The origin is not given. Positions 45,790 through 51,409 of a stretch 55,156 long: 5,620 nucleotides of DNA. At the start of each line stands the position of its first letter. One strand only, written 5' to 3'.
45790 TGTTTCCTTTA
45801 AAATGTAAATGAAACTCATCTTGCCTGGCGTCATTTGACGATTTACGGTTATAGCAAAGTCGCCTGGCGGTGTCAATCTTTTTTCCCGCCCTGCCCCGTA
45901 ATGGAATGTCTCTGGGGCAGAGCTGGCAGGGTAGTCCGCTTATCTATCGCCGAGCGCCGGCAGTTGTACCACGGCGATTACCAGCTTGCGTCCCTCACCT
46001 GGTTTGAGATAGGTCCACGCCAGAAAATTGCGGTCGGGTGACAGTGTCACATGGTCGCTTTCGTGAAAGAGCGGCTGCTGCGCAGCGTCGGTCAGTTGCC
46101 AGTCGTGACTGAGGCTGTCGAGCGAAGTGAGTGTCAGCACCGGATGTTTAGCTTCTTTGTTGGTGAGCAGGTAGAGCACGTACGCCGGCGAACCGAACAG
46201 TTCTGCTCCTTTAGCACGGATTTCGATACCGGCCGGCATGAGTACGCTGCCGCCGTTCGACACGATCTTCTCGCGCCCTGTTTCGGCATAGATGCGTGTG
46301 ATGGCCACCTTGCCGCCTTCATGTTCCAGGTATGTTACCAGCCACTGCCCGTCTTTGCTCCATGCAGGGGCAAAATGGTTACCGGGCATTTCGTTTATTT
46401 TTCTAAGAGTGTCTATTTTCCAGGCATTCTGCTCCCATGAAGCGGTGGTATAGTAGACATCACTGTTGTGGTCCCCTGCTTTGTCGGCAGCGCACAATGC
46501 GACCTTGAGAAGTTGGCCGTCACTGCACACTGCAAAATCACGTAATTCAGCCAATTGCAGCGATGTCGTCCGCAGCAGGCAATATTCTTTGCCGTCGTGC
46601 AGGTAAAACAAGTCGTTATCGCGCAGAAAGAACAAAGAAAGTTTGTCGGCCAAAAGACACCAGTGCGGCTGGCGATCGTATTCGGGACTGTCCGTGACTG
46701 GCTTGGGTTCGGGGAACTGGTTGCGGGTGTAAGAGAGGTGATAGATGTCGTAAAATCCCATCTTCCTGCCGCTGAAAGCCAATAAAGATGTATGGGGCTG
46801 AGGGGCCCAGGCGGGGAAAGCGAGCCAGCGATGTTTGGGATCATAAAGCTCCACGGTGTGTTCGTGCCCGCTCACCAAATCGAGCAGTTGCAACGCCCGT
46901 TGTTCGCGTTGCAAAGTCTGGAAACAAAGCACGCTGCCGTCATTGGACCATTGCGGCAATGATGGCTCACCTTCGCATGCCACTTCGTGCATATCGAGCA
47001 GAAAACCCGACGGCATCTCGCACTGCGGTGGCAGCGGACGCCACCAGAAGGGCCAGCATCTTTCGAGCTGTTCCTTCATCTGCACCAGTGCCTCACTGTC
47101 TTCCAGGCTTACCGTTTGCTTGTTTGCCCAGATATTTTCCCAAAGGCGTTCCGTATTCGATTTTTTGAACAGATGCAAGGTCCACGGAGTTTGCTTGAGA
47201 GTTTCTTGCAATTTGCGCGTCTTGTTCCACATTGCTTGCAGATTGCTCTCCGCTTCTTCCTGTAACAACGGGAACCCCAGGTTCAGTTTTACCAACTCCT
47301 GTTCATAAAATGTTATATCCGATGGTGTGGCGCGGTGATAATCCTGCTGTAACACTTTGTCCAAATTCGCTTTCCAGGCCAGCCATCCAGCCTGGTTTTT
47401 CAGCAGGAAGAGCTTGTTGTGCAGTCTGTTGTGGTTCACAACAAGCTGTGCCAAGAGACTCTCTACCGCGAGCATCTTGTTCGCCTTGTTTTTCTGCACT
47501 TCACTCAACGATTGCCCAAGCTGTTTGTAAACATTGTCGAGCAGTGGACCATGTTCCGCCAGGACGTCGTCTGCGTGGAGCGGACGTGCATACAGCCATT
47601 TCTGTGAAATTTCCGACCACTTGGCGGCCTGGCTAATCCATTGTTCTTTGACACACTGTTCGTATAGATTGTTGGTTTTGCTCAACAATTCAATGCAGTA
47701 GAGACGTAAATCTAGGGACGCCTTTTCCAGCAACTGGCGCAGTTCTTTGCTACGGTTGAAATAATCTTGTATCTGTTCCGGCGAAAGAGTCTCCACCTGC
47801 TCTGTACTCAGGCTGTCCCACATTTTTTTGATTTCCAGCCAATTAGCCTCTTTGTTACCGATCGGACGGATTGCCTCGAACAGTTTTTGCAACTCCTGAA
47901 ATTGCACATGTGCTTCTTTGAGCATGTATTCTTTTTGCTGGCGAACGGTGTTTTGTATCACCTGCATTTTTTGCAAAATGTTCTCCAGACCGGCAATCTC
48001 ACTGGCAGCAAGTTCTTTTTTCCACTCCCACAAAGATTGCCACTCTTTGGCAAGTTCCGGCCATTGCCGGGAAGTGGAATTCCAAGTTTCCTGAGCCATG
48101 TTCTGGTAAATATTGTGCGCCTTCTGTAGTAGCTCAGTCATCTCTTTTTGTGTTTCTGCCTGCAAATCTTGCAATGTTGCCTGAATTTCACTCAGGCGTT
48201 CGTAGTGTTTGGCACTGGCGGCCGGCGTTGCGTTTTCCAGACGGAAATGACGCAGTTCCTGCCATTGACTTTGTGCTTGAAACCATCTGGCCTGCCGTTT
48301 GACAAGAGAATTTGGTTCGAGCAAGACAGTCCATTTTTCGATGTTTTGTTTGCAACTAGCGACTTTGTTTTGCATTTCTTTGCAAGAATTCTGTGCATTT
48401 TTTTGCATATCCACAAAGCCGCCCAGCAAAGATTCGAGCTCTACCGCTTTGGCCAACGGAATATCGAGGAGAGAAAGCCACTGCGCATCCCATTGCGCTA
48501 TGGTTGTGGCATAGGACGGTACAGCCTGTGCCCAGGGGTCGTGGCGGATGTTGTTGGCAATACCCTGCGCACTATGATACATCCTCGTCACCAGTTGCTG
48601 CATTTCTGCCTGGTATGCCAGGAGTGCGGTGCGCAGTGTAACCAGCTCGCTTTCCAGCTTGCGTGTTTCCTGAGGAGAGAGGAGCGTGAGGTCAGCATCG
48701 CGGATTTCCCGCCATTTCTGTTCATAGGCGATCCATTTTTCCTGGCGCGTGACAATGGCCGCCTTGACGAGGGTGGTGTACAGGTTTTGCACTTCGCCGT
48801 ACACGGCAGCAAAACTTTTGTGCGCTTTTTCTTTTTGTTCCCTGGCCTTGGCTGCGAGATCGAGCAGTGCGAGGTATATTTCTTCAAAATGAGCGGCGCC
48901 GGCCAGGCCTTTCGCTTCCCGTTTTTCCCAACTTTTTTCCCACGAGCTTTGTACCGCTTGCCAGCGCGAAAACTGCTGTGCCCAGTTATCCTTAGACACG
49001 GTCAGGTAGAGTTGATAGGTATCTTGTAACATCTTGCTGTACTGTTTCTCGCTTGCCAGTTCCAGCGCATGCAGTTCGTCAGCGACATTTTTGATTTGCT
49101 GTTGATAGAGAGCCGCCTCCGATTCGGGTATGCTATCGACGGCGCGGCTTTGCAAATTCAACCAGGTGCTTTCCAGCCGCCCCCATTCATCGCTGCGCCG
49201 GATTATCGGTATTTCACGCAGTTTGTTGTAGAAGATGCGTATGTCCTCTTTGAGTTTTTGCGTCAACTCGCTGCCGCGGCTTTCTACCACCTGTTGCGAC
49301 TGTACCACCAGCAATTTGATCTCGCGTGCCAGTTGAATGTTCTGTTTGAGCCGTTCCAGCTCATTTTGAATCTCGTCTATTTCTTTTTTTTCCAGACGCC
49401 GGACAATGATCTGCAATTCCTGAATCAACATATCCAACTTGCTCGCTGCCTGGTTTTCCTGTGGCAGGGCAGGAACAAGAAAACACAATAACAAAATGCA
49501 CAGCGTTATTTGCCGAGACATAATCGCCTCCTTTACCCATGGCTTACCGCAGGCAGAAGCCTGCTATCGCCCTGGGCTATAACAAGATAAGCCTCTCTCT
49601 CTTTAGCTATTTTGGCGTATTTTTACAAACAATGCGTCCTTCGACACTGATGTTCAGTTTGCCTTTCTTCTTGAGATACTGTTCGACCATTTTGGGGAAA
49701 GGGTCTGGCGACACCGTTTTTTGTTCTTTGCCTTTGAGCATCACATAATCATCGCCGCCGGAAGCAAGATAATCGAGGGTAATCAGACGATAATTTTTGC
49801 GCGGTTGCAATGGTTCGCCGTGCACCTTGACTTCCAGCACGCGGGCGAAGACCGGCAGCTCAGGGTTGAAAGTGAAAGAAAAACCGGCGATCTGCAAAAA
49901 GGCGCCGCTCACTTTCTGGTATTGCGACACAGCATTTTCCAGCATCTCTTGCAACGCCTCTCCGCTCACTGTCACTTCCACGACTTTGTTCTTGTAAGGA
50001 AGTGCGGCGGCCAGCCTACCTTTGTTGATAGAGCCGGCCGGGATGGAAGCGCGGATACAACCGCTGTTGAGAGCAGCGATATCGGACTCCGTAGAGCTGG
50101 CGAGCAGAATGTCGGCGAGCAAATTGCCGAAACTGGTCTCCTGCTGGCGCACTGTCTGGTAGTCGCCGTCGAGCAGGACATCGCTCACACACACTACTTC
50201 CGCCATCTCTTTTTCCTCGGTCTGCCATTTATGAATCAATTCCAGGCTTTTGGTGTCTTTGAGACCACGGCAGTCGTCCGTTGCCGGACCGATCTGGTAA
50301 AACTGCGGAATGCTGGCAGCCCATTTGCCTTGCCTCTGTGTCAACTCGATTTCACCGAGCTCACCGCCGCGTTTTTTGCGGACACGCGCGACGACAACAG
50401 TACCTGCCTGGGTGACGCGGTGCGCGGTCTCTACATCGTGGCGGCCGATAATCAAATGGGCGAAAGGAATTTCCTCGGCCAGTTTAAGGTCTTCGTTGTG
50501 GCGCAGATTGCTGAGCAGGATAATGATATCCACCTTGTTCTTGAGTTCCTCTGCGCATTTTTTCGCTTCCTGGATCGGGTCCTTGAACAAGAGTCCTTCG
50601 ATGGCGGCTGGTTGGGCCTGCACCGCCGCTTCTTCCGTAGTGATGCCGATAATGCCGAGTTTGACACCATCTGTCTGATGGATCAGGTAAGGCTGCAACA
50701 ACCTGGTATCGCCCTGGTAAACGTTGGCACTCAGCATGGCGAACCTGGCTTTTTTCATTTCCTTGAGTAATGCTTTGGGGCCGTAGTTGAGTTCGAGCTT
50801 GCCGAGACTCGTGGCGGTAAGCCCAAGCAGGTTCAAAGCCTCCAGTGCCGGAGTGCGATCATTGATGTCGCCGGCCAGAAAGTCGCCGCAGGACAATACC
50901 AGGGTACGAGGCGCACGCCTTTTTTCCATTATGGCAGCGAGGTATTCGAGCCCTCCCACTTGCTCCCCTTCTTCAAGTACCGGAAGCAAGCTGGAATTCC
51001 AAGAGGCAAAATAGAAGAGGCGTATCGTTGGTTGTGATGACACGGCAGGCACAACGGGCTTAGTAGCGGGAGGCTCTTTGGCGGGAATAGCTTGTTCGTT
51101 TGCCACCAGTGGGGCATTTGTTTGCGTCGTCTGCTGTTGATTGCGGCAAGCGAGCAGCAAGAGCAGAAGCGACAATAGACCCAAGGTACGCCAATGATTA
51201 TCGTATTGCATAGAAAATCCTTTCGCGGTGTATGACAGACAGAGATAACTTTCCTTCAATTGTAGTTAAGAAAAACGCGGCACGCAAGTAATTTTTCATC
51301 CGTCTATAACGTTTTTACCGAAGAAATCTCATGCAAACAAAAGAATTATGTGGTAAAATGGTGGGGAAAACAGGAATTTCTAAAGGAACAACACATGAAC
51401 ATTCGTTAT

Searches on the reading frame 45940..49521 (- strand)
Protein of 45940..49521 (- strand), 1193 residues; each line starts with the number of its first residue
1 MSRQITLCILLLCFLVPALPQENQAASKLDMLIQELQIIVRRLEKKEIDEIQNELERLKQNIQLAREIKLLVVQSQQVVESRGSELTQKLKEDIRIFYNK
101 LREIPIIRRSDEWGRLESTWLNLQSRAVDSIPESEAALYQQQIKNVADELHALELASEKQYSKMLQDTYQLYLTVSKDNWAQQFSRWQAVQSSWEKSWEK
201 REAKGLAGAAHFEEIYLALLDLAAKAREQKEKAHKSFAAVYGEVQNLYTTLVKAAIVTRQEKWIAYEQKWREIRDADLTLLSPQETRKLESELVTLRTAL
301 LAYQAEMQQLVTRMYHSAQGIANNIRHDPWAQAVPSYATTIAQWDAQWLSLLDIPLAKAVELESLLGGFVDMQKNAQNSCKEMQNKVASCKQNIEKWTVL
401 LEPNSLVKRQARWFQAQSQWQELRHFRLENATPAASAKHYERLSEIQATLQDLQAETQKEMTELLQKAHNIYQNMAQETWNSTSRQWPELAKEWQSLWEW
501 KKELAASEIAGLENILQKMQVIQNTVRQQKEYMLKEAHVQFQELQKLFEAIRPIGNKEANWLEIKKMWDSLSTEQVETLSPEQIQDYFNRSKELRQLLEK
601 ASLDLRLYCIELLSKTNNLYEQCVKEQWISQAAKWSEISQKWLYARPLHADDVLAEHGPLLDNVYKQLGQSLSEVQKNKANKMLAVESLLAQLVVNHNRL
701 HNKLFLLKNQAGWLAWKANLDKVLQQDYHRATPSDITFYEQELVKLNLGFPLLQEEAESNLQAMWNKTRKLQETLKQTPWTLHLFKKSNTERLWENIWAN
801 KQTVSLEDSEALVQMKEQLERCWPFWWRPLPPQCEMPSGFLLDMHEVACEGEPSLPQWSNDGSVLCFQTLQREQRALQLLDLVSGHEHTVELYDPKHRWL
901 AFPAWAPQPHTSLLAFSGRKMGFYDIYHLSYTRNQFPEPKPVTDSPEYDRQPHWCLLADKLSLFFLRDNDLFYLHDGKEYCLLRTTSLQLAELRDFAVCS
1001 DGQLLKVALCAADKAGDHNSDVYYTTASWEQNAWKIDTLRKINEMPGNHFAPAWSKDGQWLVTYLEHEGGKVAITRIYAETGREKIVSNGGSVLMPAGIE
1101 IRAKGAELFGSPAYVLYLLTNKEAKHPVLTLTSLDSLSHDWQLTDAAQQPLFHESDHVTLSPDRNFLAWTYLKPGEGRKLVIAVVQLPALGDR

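Call 24: search_protein_families(library=pfam, proteins=[window:45940-49521:-], max_evalue=0.001)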
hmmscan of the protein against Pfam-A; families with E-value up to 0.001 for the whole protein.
window:45940-49521:- (1193 aa): 1 family
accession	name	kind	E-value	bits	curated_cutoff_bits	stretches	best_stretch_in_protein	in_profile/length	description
PF07676.18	PD40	-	7.3e-08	32.6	20.9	1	1039-1062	1-24/38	WD40-like Beta Propeller Repeat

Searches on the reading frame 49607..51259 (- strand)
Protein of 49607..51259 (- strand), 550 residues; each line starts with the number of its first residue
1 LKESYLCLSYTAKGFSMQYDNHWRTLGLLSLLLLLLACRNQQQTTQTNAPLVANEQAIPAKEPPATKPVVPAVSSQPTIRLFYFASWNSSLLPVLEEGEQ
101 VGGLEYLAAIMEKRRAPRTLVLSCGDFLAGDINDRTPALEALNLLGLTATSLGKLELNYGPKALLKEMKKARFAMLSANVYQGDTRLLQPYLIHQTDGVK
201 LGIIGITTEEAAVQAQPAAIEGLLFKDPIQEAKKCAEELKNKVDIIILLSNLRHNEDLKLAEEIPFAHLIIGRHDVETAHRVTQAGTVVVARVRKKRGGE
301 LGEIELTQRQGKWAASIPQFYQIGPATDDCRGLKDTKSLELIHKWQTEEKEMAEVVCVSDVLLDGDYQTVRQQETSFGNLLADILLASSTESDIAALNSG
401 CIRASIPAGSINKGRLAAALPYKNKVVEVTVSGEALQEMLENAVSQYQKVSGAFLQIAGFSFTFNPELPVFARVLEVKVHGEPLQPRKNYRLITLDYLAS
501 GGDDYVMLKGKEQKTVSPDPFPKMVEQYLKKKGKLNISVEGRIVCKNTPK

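Call 24: search_protein_families(library=pfam, proteins=[window:49607-51259:-], max_evalue=0.001)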
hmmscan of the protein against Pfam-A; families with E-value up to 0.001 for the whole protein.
window:49607-51259:- (550 aa): 1 family
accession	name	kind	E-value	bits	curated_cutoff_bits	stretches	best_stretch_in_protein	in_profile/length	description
PF02872.23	5_nucleotid_C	-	5.3e-37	127.8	23.6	1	364-509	11-157/158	5'-nucleotidase, C-terminal domain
